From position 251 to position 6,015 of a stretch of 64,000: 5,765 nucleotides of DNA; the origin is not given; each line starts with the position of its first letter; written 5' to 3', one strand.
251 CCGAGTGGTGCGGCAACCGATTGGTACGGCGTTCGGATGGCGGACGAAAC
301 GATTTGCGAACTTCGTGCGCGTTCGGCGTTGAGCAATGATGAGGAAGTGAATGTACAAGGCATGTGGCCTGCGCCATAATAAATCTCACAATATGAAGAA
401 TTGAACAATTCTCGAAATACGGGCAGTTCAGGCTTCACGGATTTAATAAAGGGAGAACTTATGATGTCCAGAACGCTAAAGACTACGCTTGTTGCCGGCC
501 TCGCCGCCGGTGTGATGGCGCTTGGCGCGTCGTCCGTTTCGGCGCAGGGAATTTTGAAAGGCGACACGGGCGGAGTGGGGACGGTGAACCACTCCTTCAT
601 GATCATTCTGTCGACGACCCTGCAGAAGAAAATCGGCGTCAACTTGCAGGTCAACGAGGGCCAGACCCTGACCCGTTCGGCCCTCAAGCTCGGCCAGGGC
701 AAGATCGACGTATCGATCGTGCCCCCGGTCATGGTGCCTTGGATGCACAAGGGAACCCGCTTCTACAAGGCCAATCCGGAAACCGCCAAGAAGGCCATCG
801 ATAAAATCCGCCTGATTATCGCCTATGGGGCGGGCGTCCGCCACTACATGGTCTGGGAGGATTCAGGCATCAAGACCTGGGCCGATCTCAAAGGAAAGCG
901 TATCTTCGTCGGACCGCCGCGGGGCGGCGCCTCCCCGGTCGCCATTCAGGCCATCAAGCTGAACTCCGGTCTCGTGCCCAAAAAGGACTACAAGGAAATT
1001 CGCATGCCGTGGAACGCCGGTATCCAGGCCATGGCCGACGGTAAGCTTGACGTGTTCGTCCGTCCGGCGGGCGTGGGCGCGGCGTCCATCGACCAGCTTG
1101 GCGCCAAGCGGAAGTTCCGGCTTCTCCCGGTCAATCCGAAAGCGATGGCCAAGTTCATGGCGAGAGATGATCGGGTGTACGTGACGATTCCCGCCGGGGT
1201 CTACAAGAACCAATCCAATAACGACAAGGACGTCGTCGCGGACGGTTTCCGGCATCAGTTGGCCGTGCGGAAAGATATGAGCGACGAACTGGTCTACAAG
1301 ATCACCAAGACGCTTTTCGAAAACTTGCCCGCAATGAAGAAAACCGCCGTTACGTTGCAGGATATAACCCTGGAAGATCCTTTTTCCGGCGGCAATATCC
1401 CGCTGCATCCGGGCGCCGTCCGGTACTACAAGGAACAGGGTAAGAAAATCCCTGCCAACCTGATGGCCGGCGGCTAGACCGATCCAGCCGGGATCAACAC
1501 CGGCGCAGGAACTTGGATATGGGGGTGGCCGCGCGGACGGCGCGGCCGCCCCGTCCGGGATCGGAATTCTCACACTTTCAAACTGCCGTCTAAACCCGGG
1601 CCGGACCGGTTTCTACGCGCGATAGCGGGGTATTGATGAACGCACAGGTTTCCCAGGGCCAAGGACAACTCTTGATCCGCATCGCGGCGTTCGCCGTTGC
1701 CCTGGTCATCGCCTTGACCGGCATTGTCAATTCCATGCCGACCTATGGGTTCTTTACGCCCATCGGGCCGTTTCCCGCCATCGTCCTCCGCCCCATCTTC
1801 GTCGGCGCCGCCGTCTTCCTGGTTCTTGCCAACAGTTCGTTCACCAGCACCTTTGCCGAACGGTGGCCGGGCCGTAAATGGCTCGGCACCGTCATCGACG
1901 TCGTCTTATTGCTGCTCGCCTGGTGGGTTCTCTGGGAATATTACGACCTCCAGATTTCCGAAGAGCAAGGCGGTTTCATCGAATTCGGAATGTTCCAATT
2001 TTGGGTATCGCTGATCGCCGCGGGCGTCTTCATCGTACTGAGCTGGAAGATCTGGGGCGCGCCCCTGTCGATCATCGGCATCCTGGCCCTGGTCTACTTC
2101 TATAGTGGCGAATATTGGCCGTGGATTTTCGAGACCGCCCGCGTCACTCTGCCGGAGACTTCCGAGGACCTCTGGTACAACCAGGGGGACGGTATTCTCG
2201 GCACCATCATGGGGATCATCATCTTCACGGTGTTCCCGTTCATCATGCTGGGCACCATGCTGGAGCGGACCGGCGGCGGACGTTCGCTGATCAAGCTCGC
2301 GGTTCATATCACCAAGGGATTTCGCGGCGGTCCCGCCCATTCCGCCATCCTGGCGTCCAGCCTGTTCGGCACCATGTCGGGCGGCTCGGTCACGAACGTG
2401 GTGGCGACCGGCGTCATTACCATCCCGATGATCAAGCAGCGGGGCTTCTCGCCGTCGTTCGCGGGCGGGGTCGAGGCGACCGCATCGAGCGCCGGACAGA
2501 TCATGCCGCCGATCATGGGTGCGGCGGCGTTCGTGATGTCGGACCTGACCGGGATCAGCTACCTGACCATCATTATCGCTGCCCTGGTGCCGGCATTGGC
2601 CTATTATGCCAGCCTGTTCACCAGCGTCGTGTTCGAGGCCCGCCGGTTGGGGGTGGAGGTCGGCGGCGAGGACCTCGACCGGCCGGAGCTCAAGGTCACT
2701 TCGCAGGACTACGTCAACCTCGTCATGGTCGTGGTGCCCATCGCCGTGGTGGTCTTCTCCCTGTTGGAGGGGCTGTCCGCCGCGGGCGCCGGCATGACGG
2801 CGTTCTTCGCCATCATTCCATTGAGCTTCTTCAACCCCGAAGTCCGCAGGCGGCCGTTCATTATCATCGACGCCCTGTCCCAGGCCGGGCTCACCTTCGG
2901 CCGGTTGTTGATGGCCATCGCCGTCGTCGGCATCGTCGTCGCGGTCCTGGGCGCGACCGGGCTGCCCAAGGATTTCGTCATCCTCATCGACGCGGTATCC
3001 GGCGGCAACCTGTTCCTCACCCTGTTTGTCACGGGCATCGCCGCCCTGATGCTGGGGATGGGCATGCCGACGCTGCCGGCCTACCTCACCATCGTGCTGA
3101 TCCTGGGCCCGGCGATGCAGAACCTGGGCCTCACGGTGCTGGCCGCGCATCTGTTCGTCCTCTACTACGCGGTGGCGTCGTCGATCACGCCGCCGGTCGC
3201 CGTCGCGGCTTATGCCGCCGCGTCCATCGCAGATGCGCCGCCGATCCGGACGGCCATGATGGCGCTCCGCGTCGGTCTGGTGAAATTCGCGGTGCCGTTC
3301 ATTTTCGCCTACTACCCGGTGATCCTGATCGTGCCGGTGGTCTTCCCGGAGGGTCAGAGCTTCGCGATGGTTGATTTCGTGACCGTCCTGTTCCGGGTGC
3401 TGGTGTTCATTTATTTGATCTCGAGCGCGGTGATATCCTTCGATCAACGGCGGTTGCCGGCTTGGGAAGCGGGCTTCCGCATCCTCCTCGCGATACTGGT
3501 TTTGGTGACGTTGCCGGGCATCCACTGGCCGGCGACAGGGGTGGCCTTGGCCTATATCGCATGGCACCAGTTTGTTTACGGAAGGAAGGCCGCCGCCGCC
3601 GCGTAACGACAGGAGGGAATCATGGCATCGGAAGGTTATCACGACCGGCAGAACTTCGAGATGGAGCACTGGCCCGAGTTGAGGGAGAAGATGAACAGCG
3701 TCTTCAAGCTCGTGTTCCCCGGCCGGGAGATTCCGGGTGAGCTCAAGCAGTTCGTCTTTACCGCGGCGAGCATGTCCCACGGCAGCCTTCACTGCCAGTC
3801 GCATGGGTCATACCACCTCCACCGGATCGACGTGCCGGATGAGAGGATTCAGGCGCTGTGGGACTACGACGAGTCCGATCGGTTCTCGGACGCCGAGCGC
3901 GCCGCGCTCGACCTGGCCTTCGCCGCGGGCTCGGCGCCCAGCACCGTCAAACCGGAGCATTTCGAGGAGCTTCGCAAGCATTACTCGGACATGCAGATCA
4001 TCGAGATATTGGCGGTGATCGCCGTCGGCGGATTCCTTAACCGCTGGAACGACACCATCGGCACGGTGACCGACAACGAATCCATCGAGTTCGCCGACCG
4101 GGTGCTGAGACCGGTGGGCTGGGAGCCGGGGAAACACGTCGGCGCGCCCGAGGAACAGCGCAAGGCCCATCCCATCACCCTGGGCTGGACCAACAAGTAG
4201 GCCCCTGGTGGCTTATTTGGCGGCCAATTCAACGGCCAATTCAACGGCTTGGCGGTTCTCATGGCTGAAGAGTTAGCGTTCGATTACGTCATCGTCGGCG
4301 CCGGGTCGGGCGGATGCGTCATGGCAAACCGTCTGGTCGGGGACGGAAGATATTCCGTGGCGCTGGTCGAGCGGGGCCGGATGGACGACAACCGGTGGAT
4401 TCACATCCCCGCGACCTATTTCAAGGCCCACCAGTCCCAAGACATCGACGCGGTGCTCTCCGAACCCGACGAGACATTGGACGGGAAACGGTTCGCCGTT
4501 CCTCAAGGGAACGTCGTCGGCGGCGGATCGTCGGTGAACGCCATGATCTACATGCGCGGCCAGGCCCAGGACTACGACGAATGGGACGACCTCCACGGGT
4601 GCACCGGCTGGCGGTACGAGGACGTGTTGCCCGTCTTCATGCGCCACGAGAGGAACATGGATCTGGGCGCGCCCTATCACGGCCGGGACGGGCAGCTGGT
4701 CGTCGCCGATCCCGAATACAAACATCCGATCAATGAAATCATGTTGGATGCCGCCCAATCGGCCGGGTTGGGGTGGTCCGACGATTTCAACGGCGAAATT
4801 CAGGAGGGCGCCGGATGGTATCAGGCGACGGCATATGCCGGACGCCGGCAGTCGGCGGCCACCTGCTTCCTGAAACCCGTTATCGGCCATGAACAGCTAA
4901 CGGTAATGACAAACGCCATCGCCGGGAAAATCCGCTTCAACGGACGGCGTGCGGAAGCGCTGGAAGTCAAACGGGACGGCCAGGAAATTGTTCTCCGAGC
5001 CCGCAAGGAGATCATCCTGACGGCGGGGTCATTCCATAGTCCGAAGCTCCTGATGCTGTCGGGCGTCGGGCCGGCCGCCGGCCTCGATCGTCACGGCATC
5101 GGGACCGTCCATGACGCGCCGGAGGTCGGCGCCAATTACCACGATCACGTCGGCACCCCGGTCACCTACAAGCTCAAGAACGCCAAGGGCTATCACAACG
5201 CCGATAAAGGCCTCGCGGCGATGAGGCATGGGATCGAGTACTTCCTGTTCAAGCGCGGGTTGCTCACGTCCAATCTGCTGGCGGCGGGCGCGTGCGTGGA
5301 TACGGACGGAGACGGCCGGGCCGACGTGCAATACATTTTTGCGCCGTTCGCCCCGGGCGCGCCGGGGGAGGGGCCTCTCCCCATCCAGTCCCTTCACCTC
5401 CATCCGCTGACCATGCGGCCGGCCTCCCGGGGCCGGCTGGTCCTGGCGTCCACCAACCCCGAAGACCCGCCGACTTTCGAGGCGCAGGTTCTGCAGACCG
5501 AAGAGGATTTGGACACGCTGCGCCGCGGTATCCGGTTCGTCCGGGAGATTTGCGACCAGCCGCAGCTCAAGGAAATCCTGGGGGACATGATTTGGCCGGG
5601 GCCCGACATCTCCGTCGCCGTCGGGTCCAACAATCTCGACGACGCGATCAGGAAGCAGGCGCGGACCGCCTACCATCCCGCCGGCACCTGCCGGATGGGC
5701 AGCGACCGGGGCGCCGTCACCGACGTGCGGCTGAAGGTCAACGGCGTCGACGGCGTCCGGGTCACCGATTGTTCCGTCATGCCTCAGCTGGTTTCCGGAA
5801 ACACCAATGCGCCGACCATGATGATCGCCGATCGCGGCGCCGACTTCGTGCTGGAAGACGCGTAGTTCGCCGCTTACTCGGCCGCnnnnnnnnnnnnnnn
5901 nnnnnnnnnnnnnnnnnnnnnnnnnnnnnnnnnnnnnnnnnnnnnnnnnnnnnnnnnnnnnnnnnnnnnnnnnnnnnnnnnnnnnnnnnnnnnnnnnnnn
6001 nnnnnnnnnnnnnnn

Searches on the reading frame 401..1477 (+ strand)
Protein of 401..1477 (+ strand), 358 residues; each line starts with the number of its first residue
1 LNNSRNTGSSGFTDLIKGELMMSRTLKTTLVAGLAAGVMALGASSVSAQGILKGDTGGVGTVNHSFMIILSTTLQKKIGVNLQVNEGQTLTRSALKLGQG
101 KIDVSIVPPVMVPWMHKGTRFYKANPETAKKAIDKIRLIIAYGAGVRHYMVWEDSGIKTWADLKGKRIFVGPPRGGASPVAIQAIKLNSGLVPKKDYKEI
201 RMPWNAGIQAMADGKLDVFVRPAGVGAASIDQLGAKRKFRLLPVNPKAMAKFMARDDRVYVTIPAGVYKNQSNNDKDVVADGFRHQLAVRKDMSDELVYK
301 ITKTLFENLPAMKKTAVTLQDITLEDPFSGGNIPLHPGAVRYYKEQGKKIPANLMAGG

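Call 41: search_protein_families(library=pfam, proteins=[window:401-1477:+], max_evalue=0.00001)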
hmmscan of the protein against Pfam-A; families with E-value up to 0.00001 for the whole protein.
window:401-1477:+ (358 aa): 1 family
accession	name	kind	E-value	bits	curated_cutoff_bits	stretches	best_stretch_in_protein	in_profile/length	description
PF16868.10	NMT1_3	-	5.9e-48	164.4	27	1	69-347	20-289/289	NMT1-like family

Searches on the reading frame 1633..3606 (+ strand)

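Call 41: search_protein_families(library=pfam, proteins=[window:1633-3606:+], max_evalue=0.00001)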
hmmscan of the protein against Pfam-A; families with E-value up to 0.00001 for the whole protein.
window:1633-3606:+ (657 aa): 1 family
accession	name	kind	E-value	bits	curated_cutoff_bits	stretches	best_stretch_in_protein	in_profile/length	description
PF06808.19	DctM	-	2.3e-65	221.5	23.8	1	183-570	45-410/413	Tripartite ATP-independent periplasmic transporter, DctM component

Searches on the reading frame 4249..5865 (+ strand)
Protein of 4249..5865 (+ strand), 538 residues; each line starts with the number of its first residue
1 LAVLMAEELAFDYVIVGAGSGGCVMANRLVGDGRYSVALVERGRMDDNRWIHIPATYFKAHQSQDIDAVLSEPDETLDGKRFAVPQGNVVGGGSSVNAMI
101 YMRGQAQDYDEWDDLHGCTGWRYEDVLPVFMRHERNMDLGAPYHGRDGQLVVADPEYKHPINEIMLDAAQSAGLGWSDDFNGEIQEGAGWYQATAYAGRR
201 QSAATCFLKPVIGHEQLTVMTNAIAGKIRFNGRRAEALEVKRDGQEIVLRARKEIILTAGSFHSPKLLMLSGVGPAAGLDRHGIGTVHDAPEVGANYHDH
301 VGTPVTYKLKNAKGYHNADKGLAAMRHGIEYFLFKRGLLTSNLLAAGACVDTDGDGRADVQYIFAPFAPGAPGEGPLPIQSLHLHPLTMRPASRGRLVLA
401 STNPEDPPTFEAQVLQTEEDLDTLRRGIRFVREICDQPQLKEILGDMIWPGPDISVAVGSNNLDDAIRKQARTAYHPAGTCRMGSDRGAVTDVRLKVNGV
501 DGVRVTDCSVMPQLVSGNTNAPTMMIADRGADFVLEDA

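Call 41: search_protein_families(library=pfam, proteins=[window:4249-5865:+], max_evalue=0.00001)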
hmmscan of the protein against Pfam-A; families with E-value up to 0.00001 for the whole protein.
window:4249-5865:+ (538 aa): 2 families
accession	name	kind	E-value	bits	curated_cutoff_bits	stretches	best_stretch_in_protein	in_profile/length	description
PF00732.25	GMC_oxred_N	-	6.3e-49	167.1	23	1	11-301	1-217/218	GMC oxidoreductase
PF05199.19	GMC_oxred_C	-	9.8e-35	120.6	24.6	1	391-527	1-139/139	GMC oxidoreductase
